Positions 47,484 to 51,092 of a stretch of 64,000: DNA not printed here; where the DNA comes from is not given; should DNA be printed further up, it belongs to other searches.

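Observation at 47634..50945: Two full PilB/GspE secretion-ATPase modules fused into one 1103-aa polypeptide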

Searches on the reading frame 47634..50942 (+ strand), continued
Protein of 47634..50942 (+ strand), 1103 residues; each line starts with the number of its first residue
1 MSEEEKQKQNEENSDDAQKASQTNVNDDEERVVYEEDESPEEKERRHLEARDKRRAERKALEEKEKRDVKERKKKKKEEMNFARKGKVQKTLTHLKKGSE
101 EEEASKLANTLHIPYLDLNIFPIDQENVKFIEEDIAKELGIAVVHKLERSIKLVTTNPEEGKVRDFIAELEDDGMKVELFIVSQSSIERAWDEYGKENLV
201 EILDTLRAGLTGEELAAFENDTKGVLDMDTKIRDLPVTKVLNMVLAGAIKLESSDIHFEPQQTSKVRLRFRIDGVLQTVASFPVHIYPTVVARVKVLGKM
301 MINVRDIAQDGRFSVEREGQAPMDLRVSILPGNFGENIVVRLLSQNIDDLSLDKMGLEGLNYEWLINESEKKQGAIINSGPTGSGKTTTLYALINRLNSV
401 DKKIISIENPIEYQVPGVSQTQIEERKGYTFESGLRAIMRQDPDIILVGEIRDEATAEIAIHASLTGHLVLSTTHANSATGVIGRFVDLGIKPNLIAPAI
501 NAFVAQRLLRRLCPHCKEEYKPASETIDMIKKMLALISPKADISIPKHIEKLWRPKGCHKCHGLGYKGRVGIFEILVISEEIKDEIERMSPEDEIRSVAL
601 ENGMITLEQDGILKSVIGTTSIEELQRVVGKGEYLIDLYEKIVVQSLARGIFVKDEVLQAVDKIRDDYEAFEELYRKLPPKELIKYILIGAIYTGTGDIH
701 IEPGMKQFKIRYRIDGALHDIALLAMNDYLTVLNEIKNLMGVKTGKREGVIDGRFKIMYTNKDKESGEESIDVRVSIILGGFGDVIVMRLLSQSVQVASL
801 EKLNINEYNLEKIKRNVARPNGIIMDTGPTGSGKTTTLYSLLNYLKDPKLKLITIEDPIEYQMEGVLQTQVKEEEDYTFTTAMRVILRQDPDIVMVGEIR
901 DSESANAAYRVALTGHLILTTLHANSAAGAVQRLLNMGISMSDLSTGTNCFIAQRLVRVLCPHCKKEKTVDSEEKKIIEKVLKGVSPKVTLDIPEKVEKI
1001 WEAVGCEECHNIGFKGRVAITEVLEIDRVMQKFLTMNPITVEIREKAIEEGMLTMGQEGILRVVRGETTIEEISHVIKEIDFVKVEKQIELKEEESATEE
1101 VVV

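Call 48: fold_search(model_id=the predicted structure, library=pdb)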
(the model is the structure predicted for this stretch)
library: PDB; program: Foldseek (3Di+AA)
matches with E <= 10: 1701; with E <= 0.001: 309
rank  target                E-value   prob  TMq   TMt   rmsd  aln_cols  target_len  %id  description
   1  5oiu_B                6.7e-43  1.00  0.36  0.90   2.6       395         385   39  Crystal structure of PilF type IV pilus assembly ATPase from Thermus thermophilus (released 2018-08-08)
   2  5zfr_C                9.1e-42  1.00  0.33  0.80   5.1       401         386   39  Crystal structure of PilB, an extension ATPase motor of Type IV pilus, from Geobacter sulfurreducens (released 2018-09-19)
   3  5tsh_E                1.3e-41  1.00  0.36  0.87   3.5       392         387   40  PilB from Geobacter metallireducens bound to AMP-PNP (released 2017-05-17)
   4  5it5_A                2.4e-41  1.00  0.37  0.91   3.2       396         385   39  Thermus thermophilus PilB core ATPase region (released 2016-10-19)
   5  4pht_B                2.5e-41  1.00  0.26  0.58  21.1       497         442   33  ATPase GspE in complex with the cytoplasmic domain of GspL from the Vibrio vulnificus type II Secretion system (released 2014-11-26)
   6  4pht_C                3.5e-41  1.00  0.26  0.58  21.1       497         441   32  ATPase GspE in complex with the cytoplasmic domain of GspL from the Vibrio vulnificus type II Secretion system (released 2014-11-26)
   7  4pht_A                7.6e-41  1.00  0.26  0.58  21.0       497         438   34  ATPase GspE in complex with the cytoplasmic domain of GspL from the Vibrio vulnificus type II Secretion system (released 2014-11-26)
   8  5zfr_B                9.4e-41  1.00  0.35  0.83   3.7       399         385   40  Crystal structure of PilB, an extension ATPase motor of Type IV pilus, from Geobacter sulfurreducens (released 2018-09-19)
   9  5tsh_C                1.2e-40  1.00  0.36  0.90   3.2       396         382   40  PilB from Geobacter metallireducens bound to AMP-PNP (released 2017-05-17)
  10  5tsh_D                2.8e-40  1.00  0.33  0.80   5.0       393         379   40  PilB from Geobacter metallireducens bound to AMP-PNP (released 2017-05-17)
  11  5oiu_C                2.9e-40  1.00  0.34  0.81   4.4       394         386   39  Crystal structure of PilF type IV pilus assembly ATPase from Thermus thermophilus (released 2018-08-08)
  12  5zfr_A                9.7e-40  1.00  0.35  0.88   3.0       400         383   39  Crystal structure of PilB, an extension ATPase motor of Type IV pilus, from Geobacter sulfurreducens (released 2018-09-19)
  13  5tsh_F                9.7e-40  1.00  0.35  0.86   3.7       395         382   40  PilB from Geobacter metallireducens bound to AMP-PNP (released 2017-05-17)
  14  5tsh_A                1.1e-39  1.00  0.35  0.89   3.4       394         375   40  PilB from Geobacter metallireducens bound to AMP-PNP (released 2017-05-17)
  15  5tsg_B                1.1e-39  1.00  0.36  0.89   3.1       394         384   40  PilB from Geobacter metallireducens bound to ADP (released 2017-05-17)
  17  6olj_A                3.8e-39  1.00  0.36  0.87   3.5       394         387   41  CryoEM structure of PilB from Geobacter metallireducens: C2ccocco conformation (released 2019-11-20)
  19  4ksr_A                1.1e-38  1.00  0.34  0.61   3.8       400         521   36  Crystal Structure of the Vibrio cholerae ATPase GspE Hexamer (released 2013-09-04)
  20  5tsg_C                1.5e-38  1.00  0.36  0.90   2.9       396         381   40  PilB from Geobacter metallireducens bound to ADP (released 2017-05-17)
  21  5tsg_D                1.6e-38  1.00  0.34  0.80   5.0       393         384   40  PilB from Geobacter metallireducens bound to ADP (released 2017-05-17)
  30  6ojy_A                2.9e-22  1.00  0.30  0.76   4.2       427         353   23  Methylated PilT4 from Geobacter metallireducens bound to sulfate: C3ocococ conformation (released 2019-11-20)
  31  6ojy_E                8.2e-22  1.00  0.29  0.75   4.4       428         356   22  Methylated PilT4 from Geobacter metallireducens bound to sulfate: C3ocococ conformation (released 2019-11-20)
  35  6ojy_B                1.3e-21  1.00  0.30  0.78   4.5       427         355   22  Methylated PilT4 from Geobacter metallireducens bound to sulfate: C3ocococ conformation (released 2019-11-20)
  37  6ojy_D                1.5e-21  1.00  0.29  0.74   4.8       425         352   23  Methylated PilT4 from Geobacter metallireducens bound to sulfate: C3ocococ conformation (released 2019-11-20)
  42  6ojy_C                2.7e-21  1.00  0.30  0.77   4.3       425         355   23  Methylated PilT4 from Geobacter metallireducens bound to sulfate: C3ocococ conformation (released 2019-11-20)
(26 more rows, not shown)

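Call 50: find_encoding_contigs(protein=P0136, flank=10000, max_places=1)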
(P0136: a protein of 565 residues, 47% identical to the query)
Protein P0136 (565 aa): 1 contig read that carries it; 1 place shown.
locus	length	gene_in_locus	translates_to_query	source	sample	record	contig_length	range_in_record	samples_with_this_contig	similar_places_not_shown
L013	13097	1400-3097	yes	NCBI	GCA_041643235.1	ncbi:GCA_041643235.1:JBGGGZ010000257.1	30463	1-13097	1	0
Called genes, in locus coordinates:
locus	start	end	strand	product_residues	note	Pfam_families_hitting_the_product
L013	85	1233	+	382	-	PF01368:DHH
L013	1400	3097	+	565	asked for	PF05157:MshEN (weak), PF00437:T2SSE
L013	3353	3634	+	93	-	-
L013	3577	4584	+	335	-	PF05496:RuvB_N, PF07728:AAA_5 (faint), PF00004:AAA, PF17864:AAA_lid_4, PF05491:WHD_RuvB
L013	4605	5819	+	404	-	PF18895:T4SS_pilin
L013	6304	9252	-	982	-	PF00912:Transgly, PF00905:Transpeptidase, PF17957:Big_7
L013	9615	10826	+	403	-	PF00579:tRNA-synt_1b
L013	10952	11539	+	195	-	-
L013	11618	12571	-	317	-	-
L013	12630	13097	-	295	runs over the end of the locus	PF00480:ROK, PF02685:Glucokinase (faint)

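Call 51: find_encoding_contigs(protein=P0144, flank=10000, max_places=1)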
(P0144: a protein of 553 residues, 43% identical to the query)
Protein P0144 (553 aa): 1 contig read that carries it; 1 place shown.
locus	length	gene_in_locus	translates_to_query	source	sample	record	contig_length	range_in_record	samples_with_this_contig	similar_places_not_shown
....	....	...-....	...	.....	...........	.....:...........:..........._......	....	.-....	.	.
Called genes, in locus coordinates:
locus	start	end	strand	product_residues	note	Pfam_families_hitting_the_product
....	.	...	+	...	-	?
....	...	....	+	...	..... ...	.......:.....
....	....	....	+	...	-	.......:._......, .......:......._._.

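Call 87: search_protein_families(library=pfam, proteins=[P0009, P0135, P0133, P0131, P0136], max_evalue=0.00001)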
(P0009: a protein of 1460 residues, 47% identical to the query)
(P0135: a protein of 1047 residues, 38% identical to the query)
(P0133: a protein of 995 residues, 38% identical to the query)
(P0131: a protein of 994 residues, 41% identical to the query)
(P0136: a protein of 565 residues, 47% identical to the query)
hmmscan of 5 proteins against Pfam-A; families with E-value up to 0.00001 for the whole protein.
P0009 (1460 aa): 24 families
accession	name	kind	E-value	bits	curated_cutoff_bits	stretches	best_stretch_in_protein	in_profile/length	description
PF00437.27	T2SSE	-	0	1084.8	24.9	3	168-560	7-370/370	Type II/IV secretion system protein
PF25199.1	nSTAND_NTPase5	-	8.1e-15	55.3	34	0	741-795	27-83/145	Novel STAND NTPase 5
PF13401.12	AAA_22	-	6.3e-14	52.9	27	0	307-344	5-42/130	AAA domain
PF20720.3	nSTAND3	-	4.3e-13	49.7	27.2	0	305-350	15-60/155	Novel STAND NTPase 3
PF12775.13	AAA_7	-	6.7e-11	42.5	25.8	0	302-342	28-68/181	P-loop containing dynein motor region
PF04851.21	ResIII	-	3.2e-10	40.6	22.5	0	741-785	10-56/164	Type III restriction enzyme, res subunit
PF13191.12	AAA_16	-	3.3e-10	41.2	32.6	0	303-342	21-58/167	AAA ATPase domain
PF01637.24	ATPase_2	-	3.4e-10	40.5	33.2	0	739-803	4-69/225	ATPase domain predominantly from Archaea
PF13173.12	AAA_14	-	5.1e-10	39.9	27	0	755-844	3-83/129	AAA domain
PF00005.33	ABC_tran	-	5.8e-10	40.3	25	0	309-358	13-62/137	ABC transporter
PF13555.12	AAA_29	-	1.1e-09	38.4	27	0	305-329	20-44/61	P-loop containing region of AAA domain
PF00004.35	AAA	-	6.2e-09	36.8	21.2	0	310-344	1-32/131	ATPase family associated with various cellular activities (AAA)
PF13604.12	AAA_30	-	1.3e-08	35.2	27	0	299-339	10-50/191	AAA domain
PF03215.21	Rad17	-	4.6e-08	33.7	23.8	0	1196-1230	39-70/186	Rad17 P-loop domain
PF16796.11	Microtub_bd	-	9.8e-08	32.5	27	0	748-777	85-111/155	Microtubule binding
PF05157.20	MshEN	-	6.3e-06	26.5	23.1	0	42-128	1-85/90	MshEN domain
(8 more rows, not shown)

P0135 (1047 aa): 3 families
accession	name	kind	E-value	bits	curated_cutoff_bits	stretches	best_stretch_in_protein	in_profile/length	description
PF00437.27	T2SSE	-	3.3e-236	783.3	24.9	2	661-1042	6-370/370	Type II/IV secretion system protein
PF00482.28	T2SSF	-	5.4e-22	78.5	25.2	2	118-203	2-88/125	Type II secretion system (T2SS), protein F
PF13401.12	AAA_22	-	3.1e-06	28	27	0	798-840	6-48/130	AAA domain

P0133 (995 aa): 6 families
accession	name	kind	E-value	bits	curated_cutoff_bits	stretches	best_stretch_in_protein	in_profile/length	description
PF00437.27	T2SSE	-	3.8e-220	730.4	24.9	2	596-974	12-370/370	Type II/IV secretion system protein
PF25199.1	nSTAND_NTPase5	-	8.5e-08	32.6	34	0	723-768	38-84/145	Novel STAND NTPase 5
PF13173.12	AAA_14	-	2e-07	31.5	27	0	728-812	4-81/129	AAA domain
PF13401.12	AAA_22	-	3.9e-07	30.9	27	0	726-759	5-38/130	AAA domain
PF20720.3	nSTAND3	-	2.6e-06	27.7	27.2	0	297-334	17-54/155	Novel STAND NTPase 3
PF13191.12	AAA_16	-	4.3e-06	27.8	32.6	0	292-363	18-85/167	AAA ATPase domain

P0131 (994 aa): 4 families
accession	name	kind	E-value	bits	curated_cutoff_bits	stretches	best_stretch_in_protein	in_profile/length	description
PF00437.27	T2SSE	-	9.5e-222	735.7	24.9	2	158-547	9-369/370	Type II/IV secretion system protein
PF25199.1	nSTAND_NTPase5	-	3e-09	37.3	34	0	280-339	24-85/145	Novel STAND NTPase 5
PF13401.12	AAA_22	-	1.1e-07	32.6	27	0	295-333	4-42/130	AAA domain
PF20720.3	nSTAND3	-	4.5e-06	26.9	27.2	0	296-335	17-56/155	Novel STAND NTPase 3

P0136 (565 aa): 2 families
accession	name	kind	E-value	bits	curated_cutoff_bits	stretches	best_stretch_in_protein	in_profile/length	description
PF00437.27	T2SSE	-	7.6e-118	393.8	24.9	1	168-557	5-369/370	Type II/IV secretion system protein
PF05157.20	MshEN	-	4.9e-06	26.9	23.1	0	46-128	2-83/90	MshEN domain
